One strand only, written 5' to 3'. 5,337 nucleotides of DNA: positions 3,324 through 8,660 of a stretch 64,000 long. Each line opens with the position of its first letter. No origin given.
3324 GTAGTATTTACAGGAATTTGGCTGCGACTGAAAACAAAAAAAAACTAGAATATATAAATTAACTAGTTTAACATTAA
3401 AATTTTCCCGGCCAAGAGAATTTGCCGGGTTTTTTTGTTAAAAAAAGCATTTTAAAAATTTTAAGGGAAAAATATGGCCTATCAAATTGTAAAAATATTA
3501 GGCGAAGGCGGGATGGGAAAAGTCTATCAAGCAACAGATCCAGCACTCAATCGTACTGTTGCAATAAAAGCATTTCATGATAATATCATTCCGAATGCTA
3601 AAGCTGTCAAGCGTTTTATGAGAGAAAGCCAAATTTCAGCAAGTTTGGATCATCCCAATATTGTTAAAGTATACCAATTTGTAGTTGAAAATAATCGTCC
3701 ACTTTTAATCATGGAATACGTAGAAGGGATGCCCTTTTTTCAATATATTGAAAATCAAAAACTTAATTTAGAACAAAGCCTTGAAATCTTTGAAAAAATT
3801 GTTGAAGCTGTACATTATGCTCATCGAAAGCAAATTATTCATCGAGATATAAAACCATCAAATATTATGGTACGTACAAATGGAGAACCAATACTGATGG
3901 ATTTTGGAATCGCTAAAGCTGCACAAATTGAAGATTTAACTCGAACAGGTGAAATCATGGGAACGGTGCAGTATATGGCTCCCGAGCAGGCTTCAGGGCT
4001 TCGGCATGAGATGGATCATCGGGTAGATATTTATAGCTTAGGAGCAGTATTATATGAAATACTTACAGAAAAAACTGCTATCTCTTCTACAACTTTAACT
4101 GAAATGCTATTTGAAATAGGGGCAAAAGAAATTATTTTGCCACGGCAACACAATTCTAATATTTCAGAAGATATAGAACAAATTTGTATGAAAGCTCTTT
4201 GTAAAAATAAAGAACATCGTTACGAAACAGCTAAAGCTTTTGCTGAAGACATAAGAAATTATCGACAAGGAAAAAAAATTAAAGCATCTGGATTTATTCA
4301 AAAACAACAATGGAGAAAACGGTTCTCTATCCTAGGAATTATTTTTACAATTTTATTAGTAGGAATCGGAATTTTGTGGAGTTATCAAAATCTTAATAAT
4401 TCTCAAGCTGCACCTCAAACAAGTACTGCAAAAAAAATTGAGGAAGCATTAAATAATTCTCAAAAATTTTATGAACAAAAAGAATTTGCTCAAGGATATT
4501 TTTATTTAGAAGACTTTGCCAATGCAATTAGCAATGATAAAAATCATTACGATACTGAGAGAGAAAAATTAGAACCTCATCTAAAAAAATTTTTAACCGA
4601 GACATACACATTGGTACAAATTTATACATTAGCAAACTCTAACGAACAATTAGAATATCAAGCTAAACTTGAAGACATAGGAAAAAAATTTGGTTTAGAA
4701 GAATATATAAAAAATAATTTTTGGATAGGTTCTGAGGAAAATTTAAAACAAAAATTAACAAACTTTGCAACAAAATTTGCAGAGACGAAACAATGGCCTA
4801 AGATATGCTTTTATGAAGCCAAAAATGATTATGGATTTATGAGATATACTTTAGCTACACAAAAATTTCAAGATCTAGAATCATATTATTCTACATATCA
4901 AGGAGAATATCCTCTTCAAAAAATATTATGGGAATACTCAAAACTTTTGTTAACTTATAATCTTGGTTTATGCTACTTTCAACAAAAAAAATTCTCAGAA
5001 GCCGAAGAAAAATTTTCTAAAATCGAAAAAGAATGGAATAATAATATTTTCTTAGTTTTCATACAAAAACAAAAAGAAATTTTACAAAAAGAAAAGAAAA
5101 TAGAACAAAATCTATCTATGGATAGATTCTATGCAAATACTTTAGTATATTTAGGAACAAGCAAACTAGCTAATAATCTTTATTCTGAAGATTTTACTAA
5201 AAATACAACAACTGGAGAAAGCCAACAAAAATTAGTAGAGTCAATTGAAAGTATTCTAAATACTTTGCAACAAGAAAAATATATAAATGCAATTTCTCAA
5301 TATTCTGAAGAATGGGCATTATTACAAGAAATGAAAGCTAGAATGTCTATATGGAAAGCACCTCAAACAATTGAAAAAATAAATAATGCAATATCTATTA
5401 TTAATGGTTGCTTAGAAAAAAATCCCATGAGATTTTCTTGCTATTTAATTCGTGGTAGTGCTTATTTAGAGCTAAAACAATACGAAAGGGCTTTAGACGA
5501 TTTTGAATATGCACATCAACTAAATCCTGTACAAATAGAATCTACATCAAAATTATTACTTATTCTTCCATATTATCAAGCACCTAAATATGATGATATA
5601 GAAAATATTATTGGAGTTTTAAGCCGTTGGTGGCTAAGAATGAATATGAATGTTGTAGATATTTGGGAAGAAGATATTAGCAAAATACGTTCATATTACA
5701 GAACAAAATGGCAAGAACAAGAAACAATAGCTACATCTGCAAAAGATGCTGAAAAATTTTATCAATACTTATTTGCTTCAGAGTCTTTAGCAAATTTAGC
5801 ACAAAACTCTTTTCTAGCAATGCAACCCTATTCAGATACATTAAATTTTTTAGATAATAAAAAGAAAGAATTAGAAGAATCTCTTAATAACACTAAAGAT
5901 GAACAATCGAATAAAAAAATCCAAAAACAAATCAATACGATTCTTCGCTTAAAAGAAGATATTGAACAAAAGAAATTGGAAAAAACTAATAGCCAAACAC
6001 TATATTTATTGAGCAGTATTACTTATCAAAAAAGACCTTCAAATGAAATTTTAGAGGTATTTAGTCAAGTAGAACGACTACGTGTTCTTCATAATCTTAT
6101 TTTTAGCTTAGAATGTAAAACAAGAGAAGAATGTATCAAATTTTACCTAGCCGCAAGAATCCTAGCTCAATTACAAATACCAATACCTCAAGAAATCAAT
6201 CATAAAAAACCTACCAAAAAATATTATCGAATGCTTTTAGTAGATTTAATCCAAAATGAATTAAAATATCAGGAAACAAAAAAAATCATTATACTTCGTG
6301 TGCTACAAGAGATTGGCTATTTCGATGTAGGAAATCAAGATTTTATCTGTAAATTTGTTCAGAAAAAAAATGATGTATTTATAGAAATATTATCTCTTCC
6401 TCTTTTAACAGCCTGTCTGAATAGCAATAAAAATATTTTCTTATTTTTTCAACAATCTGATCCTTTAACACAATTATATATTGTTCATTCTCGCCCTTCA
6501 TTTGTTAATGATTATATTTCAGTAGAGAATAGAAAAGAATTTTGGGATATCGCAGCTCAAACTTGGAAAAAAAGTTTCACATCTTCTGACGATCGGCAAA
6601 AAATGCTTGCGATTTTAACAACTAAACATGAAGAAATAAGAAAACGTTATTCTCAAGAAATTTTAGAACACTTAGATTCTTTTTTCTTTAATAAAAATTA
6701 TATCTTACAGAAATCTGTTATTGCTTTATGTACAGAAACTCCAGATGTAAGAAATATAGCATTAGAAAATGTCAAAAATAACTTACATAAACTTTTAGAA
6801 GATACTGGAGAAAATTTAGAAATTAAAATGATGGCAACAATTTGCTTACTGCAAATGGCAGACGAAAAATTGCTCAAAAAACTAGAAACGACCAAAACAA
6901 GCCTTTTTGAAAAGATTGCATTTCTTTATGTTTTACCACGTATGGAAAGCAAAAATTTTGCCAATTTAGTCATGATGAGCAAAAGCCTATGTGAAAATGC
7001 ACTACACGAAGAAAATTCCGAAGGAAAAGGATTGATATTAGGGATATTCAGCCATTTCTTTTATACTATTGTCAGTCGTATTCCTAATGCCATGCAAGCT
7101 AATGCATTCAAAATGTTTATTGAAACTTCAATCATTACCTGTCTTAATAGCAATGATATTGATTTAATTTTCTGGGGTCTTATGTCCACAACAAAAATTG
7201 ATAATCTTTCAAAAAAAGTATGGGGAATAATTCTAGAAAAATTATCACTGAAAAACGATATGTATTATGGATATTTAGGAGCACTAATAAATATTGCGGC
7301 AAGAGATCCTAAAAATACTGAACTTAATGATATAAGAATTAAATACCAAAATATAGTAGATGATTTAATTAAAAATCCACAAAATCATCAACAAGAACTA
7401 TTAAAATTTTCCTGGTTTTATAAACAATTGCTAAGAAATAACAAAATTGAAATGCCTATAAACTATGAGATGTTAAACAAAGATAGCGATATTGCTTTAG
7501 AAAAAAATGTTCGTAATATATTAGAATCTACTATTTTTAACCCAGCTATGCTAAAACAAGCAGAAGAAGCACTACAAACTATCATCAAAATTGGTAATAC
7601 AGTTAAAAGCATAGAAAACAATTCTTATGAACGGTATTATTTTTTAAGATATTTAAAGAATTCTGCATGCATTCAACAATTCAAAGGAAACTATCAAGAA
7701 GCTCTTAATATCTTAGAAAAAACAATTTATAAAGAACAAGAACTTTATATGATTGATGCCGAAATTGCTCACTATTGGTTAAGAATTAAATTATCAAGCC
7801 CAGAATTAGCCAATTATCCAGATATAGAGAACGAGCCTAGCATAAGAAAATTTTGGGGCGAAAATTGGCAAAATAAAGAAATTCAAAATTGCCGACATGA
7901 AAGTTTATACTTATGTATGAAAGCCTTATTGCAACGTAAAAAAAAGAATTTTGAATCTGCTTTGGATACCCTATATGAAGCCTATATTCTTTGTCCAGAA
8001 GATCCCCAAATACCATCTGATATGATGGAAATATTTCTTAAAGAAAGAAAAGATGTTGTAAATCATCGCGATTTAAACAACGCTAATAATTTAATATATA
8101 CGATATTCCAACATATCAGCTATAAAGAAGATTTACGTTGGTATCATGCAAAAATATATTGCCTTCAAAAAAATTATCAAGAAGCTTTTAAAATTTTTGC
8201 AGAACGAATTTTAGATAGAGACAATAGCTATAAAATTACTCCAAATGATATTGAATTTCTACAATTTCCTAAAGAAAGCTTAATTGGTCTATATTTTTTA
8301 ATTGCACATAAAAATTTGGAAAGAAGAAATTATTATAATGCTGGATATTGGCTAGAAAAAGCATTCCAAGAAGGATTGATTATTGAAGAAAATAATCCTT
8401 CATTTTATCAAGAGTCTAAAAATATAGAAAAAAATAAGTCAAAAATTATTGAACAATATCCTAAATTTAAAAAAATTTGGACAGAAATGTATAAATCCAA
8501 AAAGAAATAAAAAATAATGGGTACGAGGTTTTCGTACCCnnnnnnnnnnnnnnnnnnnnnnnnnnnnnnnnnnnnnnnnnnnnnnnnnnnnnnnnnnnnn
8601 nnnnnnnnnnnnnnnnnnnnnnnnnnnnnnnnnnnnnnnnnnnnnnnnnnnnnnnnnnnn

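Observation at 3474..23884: Head-to-tail array of four intact, diverged ~1,680-aa receptor Ser/Thr kinase paralogs (~20 kb)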

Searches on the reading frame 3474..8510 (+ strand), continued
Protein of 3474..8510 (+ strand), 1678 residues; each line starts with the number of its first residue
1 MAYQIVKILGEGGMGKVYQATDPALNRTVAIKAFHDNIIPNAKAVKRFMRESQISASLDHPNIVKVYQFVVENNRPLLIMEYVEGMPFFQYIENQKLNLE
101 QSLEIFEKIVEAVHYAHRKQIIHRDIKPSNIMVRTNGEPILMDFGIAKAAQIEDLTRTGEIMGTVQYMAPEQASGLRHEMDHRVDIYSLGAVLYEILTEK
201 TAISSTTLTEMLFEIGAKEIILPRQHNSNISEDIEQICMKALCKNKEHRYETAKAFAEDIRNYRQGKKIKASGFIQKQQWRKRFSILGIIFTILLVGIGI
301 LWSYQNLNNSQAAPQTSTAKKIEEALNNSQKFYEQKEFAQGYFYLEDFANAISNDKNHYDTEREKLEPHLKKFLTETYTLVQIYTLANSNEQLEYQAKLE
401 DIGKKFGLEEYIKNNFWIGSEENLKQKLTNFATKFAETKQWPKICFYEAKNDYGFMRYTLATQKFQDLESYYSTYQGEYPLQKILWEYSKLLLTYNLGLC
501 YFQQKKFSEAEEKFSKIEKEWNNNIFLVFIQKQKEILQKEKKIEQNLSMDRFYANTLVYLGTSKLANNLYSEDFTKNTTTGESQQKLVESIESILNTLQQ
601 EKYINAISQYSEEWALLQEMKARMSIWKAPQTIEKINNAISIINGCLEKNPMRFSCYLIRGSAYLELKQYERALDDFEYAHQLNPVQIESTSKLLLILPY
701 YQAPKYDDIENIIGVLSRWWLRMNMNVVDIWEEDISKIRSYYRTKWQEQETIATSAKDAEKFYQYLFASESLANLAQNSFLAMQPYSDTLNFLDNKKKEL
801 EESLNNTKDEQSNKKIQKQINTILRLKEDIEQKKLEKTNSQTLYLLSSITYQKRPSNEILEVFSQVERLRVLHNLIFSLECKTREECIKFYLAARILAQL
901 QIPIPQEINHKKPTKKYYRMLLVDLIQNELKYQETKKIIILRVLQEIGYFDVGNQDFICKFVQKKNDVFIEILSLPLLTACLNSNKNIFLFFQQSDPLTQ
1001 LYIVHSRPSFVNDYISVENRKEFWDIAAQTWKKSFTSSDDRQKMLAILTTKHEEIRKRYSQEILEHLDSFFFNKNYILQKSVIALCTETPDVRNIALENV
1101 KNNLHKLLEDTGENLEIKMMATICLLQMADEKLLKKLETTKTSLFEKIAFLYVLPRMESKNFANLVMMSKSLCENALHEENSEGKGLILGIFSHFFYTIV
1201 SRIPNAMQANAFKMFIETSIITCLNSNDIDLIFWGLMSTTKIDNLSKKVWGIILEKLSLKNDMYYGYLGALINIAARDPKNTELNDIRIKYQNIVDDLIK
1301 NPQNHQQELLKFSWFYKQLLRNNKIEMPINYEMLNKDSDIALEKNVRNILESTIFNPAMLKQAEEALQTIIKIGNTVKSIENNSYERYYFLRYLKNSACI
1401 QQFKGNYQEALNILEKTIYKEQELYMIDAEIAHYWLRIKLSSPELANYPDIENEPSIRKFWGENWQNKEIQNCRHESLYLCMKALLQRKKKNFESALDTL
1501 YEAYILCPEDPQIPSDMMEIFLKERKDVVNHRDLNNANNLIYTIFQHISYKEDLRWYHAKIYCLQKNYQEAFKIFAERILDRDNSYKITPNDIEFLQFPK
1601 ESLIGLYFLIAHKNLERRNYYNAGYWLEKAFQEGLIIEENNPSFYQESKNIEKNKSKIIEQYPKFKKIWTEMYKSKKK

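Call 79: search_protein_families(library=padloc, proteins=[window:3474-8510:+], max_evalue=0.001)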
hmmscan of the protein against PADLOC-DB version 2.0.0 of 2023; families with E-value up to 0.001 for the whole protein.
window:3474-8510:+ (1678 aa): 33 families (the best 25 are shown)
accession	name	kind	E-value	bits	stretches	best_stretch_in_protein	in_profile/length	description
PDLC04042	PD-T4-6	-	4.3e-84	280.6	1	3-271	11-280/292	-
PDLC04060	PD-T4-6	-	3.7e-83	278.1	1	3-271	10-277/486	-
PDLC04061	PD-T4-6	-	1.3e-80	270.3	1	3-269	18-289/510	-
PDLC04053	PD-T4-6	-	8.8e-78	259.9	1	2-273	10-281/311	-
PDLC04047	PD-T4-6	-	1.3e-69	232.8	1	3-271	12-280/327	-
PDLC04057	PD-T4-6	-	1.8e-69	232.9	1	3-262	10-269/443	-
PDLC04054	PD-T4-6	-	1.7e-68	229.6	1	3-276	12-286/347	-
PDLC04043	PD-T4-6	-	3e-66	222.3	1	3-262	17-276/452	-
PDLC04138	mad6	-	3.5e-66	222.5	1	3-265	53-315/659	mads_6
PDLC04052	PD-T4-6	-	8.1e-64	214.6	1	3-272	11-285/496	-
PDLC04040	PD-T4-6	-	2.4e-63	212.7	1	8-273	1-275/547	-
PDLC04048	PD-T4-6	-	4.9e-62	208.3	1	3-261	12-270/354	-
PDLC04039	PD-T4-6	-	5e-59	198.5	1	3-268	16-280/458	-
PDLC04041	PD-T4-6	-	5.5e-58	195.3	1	3-262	30-292/443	-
PDLC04064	PD-T4-6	-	2.5e-52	176.1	1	2-261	21-278/369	-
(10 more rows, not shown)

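Call 95: search_protein_families(library=pfam, proteins=[L089:950-1639:-, L089:265-882:+, L089:1878-2606:+], max_evalue=0.01)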
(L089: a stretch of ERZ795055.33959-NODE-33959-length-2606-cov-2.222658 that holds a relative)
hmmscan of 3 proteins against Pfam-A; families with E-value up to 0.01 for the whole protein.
L089:950-1639:- (229 aa): 2 families
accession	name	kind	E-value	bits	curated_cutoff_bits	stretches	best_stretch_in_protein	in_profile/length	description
PF05735.19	TSP_C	-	1.7e-06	28.4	25.6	1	49-108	11-71/198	Thrombospondin C-terminal region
PF07589.16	PEP-CTERM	-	0.00016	22.1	20.7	1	203-223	2-22/24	PEP-CTERM motif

L089:265-882:+ (205 aa): 0 families

L089:1878-2606:+ (243 aa): 9 families
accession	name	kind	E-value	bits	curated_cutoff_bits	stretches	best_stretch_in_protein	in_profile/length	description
PF00069.31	Pkinase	-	6.2e-52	177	31.7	1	1-216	1-209/263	Protein kinase domain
PF07714.23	PK_Tyr_Ser-Thr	-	3.6e-36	125.2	23.1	1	2-231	2-232/258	Protein tyrosine and serine/threonine kinase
PF03109.22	ABC1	-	2.8e-12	46.7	22.9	1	45-149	119-217/244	ABC1 atypical kinase-like domain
PF01636.29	APH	-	1.9e-05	25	23.2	1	115-148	165-199/239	Phosphotransferase enzyme family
PF01163.29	RIO1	-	2.7e-05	24.3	22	1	75-144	81-149/187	RIO domain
PF17667.7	Pkinase_fungal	-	0.00014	21.2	24.1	1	116-183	304-370/387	Fungal protein kinase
PF06293.20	Kdo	-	0.00015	21.7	21.3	1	60-143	77-166/207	Lipopolysaccharide kinase (Kdo/WaaP) family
PF14531.12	Kinase-like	-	0.0014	18.4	25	1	100-206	146-253/289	Kinase-like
PF10140.15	YukC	-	0.0044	16.4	27.4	1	77-148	36-105/357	WXG100 protein secretion system (Wss), protein YukC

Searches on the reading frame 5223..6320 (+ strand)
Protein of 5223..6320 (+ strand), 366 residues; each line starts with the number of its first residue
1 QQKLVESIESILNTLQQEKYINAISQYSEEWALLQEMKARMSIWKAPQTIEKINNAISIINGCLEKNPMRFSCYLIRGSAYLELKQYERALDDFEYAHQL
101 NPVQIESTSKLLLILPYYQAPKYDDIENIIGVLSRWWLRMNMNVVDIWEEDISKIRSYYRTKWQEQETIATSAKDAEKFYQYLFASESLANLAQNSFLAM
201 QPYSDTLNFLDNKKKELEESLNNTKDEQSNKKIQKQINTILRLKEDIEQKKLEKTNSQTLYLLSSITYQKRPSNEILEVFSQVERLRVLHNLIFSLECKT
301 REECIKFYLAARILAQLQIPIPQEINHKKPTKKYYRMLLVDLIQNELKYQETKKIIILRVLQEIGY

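Call 86: predict_structure(alignment_id=A5)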
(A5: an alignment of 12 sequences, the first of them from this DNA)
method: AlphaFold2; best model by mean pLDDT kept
length: 366 residues; sequences in the alignment: 12
mean_pLDDT: 84.9   pTM: 0.78
mean pLDDT of the five models: 84.9, 84.0, 83.2, 83.1, 82.6
residues with pLDDT >= 90: 157; 70-90: 169; 50-70: 35; < 50: 5
segments of 3 or more residues with pLDDT < 50: 141-145
pLDDT, mean of each block of 10 residues (from residue 1): 81 81 76 90 85 95 89 95 92 88 84 77 71 66 59 87 72 84 93 91 89 95 88 94 94 91 81 85 93 87 90 91 73 83 75 89 84
secondary structure, 60 per line:
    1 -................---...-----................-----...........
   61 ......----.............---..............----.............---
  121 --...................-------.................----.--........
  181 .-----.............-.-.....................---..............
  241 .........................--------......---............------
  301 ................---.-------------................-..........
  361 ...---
elements in order: H2-17 H29-44 H50-66 H71-83 H87-100 H105-117 H123-141 H149-165 H173-181 H187-199 H203-223 H227-265 H274-279 H283-294 H301-316 H335-349 H351-363

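Call 88: fold_search(model_id=the predicted structure, library=pdb)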
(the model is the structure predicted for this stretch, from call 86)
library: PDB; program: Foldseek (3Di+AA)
matches with E <= 10: 1081; with E <= 0.001: 0
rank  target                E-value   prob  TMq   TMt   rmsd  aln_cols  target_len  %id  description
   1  8bh8_A                4.6e-03  0.96  0.20  0.15  22.3       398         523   12  Structure of Est1 from Candida Tropicalis in complex with TLC1 telomerase RNA fragment 444-456 (released 2023-11-08)
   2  7tbm_c2               7.3e-03  0.96  0.22  0.12  26.1       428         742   11  Composite structure of the dilated human nuclear pore complex (NPC) generated with a 37A in situ cryo-ET map of CD4+  (released 2022-06-15)
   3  7tbm_c1               7.6e-03  0.95  0.22  0.12  26.2       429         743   11  Composite structure of the dilated human nuclear pore complex (NPC) generated with a 37A in situ cryo-ET map of CD4+  (released 2022-06-15)
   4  1w3b_B                9.7e-03  1.00  0.28  0.28  22.7       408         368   12  The superhelical TPR domain of O-linked GlcNAc transferase reveals structural similarities to importin alpha. (released 2004-09-09)
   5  1w3b_A                9.7e-03  0.97  0.21  0.20  23.7       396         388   12  The superhelical TPR domain of O-linked GlcNAc transferase reveals structural similarities to importin alpha. (released 2004-09-09)
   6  9rtt_Q                1.0e-02  0.99  0.27  0.12  24.4       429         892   15  Activated Elongation Complex with IWS1 and ELOF1 (released 2025-09-03)
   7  5aio                  1.1e-02  0.99  0.23  0.21  21.3       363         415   16  Crystal structure of t131 N-terminal TPR array (released 2015-06-24)
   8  9ijj_l                1.2e-02  0.94  0.22  0.10  29.3       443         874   13  In situ structure of the central apparatus in mouse sperm axoneme. (released 2025-06-04)
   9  9ijj_k                1.3e-02  0.94  0.22  0.10  28.7       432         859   13  In situ structure of the central apparatus in mouse sperm axoneme. (released 2025-06-04)
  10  8dtg_B                1.3e-02  0.96  0.22  0.12  25.5       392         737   13  Cryo-EM structure of Arabidopsis SPY alternative conformation 1 (released 2023-03-08)
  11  8chy                  1.4e-02  1.00  0.26  0.33  22.8       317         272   14  Crystal structure of an 8-repeat consensus TPR superhelix with Zinc. (released 2024-02-21)
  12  6qdl                  1.4e-02  0.96  0.21  0.09  22.3       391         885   11  Molecular features of the UNC-45 chaperone critical for binding and folding muscle myosin (released 2019-10-30)
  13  9qhb                  1.5e-02  0.98  0.22  0.29  22.1       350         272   15  Crystal structure of 16-repeat CTPR protein with eliminated coordination sites (released 2025-10-22)
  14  8ffz_C                1.5e-02  0.98  0.25  0.12  29.1       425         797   12  TFIIIA-TFIIIC-Brf1-TBP complex bound to 5S rRNA gene (released 2023-06-21)
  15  7yea_A                2.3e-02  0.90  0.21  0.08  22.2       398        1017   14  Human O-GlcNAc transferase Dimer (released 2023-07-12)
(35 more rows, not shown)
